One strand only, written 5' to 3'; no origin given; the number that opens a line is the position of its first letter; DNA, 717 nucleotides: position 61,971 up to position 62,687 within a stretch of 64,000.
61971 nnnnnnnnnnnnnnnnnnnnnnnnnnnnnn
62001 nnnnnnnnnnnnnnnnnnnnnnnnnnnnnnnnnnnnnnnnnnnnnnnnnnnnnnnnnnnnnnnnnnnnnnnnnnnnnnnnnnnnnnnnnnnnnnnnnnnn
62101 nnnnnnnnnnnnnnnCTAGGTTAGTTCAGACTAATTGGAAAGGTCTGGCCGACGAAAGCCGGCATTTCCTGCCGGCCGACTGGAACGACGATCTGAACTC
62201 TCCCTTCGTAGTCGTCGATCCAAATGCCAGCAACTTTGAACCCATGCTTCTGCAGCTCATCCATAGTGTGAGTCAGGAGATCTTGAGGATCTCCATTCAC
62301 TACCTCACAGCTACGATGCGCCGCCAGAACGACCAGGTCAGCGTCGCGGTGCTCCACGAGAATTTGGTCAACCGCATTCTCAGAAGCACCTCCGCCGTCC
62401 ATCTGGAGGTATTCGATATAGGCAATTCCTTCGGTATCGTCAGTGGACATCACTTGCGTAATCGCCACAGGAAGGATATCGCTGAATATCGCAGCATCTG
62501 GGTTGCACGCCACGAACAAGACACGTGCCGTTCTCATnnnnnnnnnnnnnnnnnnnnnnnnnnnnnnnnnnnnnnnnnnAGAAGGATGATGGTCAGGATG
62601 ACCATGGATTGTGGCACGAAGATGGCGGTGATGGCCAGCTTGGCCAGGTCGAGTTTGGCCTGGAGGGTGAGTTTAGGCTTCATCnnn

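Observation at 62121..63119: Tightly coupled three-gene module: 2-TM/bPH-like membrane protein, 49-aa TM peptide, 138-aa cytoplasmic alpha/beta protein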

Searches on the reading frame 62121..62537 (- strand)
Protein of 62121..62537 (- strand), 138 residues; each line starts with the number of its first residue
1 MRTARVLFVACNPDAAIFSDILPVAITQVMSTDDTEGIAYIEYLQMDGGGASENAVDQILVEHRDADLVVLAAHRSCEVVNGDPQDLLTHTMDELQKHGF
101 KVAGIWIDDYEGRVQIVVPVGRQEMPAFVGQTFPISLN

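Call 6: search_protein_families(library=pfam, max_evalue=1, proteins=[window:62121-62537:-])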
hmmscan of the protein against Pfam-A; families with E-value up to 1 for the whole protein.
window:62121-62537:- (138 aa): 0 families

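Call 7: search_protein_families(library=phrogs, max_evalue=1, proteins=[window:62121-62537:-])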
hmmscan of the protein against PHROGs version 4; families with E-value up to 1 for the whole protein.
window:62121-62537:- (138 aa): 0 families

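Call 12: search_protein_families(library=padloc, max_evalue=1, proteins=[window:62121-62537:-])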
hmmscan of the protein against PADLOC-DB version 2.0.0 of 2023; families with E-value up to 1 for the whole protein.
window:62121-62537:- (138 aa): 0 families

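Call 13: find_homologous_proteins(query=window:62121-62537:-, max_evalue=0.01)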
Query window:62121-62537:- (138 aa): 2 proteins with E <= 0.01 among 17 candidates.
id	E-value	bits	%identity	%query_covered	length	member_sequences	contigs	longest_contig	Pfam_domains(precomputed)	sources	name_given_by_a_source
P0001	1.2e-75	270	87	100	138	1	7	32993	-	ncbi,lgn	-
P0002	4.5e-66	239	100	79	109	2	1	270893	-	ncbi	-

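Call 14: search_solved_structures(query=window:62121-62537:-, max_evalue=10)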
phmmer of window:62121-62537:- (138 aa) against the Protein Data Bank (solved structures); distinct sequences matched with E-value up to 10: 4.
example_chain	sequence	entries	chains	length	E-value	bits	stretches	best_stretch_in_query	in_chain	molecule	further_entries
6gar_A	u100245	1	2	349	0.077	16.1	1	24-117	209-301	Ferredoxin--NADP reductase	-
8c3m_A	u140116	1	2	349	0.077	16.1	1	24-117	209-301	Ferredoxin--NADP reductase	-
2g3m_A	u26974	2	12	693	0.84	12.7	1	84-109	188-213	Alpha-glucosidase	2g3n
1xff_A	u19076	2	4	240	1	12.5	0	82-135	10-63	Glucosamine--fructose-6-phosphate aminotransferase [isomerizing]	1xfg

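Call 15: find_encoding_contigs(protein=P0001, flank=10000, max_places=10)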
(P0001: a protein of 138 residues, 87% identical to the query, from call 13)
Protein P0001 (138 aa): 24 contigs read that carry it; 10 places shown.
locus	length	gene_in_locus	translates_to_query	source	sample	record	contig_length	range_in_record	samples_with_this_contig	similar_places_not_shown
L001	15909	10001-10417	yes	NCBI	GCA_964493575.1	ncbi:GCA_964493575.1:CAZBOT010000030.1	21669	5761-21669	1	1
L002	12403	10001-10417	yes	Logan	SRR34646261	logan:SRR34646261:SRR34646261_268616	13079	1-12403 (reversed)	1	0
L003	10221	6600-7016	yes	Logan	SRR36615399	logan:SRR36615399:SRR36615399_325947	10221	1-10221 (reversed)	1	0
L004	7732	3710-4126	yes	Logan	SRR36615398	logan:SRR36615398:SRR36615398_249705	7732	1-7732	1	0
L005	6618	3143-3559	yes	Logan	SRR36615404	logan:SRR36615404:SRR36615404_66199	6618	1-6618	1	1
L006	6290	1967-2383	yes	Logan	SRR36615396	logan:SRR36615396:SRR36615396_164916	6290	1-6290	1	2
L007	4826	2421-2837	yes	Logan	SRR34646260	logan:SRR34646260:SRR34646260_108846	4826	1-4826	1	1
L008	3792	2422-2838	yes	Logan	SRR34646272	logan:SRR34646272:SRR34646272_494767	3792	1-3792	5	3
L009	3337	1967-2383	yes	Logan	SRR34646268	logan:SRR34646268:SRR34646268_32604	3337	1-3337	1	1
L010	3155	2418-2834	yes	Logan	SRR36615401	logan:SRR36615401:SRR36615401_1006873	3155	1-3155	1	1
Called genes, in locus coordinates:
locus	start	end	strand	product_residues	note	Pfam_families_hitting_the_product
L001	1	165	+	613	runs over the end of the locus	PF02518:HATPase_c (weak), PF13589:HATPase_c_3 (faint)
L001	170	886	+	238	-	-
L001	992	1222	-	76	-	-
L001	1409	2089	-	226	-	-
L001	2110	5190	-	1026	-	PF03699:UPF0182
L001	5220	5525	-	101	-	-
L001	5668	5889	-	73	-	-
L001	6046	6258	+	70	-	-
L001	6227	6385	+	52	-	-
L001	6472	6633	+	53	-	-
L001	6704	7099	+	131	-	-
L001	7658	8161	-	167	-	-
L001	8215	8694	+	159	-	-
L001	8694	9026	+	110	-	PF00313:CSD (faint)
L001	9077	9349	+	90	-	-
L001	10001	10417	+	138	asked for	-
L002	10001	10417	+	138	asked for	-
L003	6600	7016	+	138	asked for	-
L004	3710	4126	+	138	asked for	-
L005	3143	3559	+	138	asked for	-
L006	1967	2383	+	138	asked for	-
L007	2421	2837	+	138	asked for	-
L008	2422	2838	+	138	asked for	-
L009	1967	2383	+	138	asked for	-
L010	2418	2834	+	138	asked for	-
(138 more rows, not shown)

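Call 16: find_encoding_contigs(protein=P0002, flank=10000, max_places=5)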
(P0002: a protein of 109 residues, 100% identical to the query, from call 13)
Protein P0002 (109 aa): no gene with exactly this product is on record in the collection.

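Call 25: search_protein_representatives(protein=window:62121-62537:-)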
Query: 138 residues. Proteins with E-value up to 0.001 (for the whole library): 10; up to 1e-10: 3; up to 1e-30: 1. The best 10 are listed.
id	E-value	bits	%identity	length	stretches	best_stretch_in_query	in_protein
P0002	1.4e-66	238.5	100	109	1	30-138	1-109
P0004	3.5e-16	75.5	29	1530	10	41-109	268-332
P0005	5.0e-13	65.3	37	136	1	4-119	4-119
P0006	5.9e-07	45.6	25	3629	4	74-109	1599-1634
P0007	1.8e-06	44.0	29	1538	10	17-74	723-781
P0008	3.0e-05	40.1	30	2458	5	69-109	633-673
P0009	5.3e-05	39.3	37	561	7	81-110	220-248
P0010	8.7e-05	38.6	38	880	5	33-66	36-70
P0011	2.8e-04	36.9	33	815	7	68-99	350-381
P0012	5.4e-04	36.0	40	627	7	73-99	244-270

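Call 27: find_encoding_contigs(protein=P0005, flank=10000, max_places=8)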
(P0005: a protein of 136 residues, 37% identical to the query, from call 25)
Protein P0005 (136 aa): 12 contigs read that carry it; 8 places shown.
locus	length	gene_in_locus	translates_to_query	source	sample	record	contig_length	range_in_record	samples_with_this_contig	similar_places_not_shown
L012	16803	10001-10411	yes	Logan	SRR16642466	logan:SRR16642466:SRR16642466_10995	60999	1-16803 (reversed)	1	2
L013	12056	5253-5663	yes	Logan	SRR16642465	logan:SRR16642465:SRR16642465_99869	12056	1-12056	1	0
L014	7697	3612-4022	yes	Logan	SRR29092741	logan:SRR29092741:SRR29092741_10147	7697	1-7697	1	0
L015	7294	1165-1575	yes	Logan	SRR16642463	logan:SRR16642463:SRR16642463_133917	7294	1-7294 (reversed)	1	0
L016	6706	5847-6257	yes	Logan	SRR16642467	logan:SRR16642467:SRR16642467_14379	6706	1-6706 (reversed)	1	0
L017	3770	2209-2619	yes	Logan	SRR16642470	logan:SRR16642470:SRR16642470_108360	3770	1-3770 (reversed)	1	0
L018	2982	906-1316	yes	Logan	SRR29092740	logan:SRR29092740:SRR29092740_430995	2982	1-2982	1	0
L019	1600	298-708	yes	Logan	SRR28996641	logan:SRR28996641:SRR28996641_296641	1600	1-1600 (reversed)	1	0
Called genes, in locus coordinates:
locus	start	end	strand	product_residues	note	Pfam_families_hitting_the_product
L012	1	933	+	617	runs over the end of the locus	PF13589:HATPase_c_3 (faint)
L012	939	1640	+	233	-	-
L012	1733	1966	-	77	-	-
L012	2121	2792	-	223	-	-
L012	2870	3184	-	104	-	-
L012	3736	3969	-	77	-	-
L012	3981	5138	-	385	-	PF01145:Band_7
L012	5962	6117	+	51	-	-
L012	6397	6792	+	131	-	-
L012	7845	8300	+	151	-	-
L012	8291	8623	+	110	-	PF00313:CSD (faint)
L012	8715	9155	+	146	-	-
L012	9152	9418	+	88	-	-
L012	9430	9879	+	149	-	-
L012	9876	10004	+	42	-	-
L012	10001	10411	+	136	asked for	-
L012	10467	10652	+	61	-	-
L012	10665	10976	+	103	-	-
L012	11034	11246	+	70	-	-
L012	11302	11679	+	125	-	-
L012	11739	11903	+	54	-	-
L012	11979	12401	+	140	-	-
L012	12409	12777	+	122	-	-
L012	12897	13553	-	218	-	-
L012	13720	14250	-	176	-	-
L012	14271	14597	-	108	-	-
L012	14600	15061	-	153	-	-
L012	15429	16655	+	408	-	PF05697:Trigger_N, PF05698:Trigger_C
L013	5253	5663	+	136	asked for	-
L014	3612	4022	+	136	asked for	-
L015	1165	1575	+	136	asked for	-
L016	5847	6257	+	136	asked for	-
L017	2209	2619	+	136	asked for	-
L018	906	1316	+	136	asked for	-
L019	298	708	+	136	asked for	-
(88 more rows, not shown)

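Call 28: predict_structure(protein=window:62121-62537:-)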
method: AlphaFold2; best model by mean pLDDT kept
length: 138 residues; sequences in the alignment: 1
mean_pLDDT: 50.1   pTM: 0.43
mean pLDDT of the five models: 50.1, 41.7, 37.4, 35.3, 32.2
residues with pLDDT >= 90: 0; 70-90: 1; 50-70: 68; < 50: 69
segments of 3 or more residues with pLDDT < 50: 11-20, 29-45, 47-52, 77-82, 107-117, 123-138
pLDDT, mean of each block of 10 residues (from residue 1): 52 46 51 42 47 56 60 51 56 65 51 48 43 28
secondary structure, 60 per line:
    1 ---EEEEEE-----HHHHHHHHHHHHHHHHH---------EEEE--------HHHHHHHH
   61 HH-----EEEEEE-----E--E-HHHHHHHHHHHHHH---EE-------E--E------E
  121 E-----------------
elements in order: E4-9 H15-31 E41-44 H53-62 E68-73 H84-97

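Call 30: find_homologous_proteins(query=A1, max_evalue=0.1)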
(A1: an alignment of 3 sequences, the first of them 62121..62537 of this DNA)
Query A1 (3 sequences) (138 aa, profile of the alignment): 6 proteins with E <= 0.1 among 1236 candidates.
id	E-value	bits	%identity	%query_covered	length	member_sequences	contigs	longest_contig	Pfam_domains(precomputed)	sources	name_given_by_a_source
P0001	4.1e-75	268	87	100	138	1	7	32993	-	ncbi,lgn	-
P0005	3.7e-59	216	37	83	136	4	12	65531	-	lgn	-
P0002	1.7e-58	214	100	79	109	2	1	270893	-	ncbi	-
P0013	2.1e-53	198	34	100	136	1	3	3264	-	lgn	-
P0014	2.3e-34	136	33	96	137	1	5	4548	-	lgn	-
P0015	2.7e-34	136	27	100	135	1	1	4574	-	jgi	-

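Call 32: find_encoding_contigs(protein=P0014, flank=10000, max_places=4)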
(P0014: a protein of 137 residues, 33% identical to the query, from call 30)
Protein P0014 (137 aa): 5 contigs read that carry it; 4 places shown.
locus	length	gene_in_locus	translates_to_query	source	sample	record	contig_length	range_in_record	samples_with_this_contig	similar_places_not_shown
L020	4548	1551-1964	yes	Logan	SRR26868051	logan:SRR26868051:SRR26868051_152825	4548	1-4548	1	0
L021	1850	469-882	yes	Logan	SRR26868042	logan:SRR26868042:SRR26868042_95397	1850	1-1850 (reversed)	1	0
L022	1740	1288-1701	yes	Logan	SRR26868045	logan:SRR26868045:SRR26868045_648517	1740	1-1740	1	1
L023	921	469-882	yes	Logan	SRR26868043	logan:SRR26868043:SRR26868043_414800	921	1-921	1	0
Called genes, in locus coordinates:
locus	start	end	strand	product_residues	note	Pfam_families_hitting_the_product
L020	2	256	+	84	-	?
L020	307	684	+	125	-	-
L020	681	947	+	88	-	-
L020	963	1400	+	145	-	-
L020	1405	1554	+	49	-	-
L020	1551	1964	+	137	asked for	-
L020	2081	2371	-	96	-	-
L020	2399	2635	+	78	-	-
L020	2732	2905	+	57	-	-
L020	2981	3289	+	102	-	-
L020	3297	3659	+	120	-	-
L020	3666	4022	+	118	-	-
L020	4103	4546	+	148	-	?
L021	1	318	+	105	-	?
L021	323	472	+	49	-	-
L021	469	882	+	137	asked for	-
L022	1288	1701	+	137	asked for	-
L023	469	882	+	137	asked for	-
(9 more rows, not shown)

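Call 33: find_encoding_contigs(protein=P0015, flank=10000, max_places=4)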
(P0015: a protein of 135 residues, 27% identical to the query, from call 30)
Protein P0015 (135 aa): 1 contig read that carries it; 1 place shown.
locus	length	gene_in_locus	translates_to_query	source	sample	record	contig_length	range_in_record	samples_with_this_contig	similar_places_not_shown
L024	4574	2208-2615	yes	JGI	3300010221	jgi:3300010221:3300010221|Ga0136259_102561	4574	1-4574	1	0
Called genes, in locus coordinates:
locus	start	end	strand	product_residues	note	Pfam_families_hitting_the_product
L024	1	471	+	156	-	?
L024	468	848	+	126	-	-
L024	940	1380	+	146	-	-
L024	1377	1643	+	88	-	-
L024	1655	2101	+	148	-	-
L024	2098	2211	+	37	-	-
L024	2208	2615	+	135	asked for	-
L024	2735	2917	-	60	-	-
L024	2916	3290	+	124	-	-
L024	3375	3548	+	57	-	-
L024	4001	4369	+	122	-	-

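Call 37: search_solved_structures(query=A2, max_evalue=10, show_alignments=3)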
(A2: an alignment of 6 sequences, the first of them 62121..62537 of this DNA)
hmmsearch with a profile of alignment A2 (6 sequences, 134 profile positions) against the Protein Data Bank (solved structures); distinct sequences matched with E-value up to 10: 3.
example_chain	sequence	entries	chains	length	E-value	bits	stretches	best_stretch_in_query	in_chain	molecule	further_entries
5m8h_A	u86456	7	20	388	0.31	14.3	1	52-103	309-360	ATP phosphoribosyltransferase regulatory subunit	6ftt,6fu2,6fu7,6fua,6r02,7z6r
3ic4_A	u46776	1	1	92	0.73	13.1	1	90-116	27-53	Glutaredoxin (Grx-1)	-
4b45_A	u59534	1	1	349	0.87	12.8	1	34-116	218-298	CELL DIVISION PROTEIN FTSZ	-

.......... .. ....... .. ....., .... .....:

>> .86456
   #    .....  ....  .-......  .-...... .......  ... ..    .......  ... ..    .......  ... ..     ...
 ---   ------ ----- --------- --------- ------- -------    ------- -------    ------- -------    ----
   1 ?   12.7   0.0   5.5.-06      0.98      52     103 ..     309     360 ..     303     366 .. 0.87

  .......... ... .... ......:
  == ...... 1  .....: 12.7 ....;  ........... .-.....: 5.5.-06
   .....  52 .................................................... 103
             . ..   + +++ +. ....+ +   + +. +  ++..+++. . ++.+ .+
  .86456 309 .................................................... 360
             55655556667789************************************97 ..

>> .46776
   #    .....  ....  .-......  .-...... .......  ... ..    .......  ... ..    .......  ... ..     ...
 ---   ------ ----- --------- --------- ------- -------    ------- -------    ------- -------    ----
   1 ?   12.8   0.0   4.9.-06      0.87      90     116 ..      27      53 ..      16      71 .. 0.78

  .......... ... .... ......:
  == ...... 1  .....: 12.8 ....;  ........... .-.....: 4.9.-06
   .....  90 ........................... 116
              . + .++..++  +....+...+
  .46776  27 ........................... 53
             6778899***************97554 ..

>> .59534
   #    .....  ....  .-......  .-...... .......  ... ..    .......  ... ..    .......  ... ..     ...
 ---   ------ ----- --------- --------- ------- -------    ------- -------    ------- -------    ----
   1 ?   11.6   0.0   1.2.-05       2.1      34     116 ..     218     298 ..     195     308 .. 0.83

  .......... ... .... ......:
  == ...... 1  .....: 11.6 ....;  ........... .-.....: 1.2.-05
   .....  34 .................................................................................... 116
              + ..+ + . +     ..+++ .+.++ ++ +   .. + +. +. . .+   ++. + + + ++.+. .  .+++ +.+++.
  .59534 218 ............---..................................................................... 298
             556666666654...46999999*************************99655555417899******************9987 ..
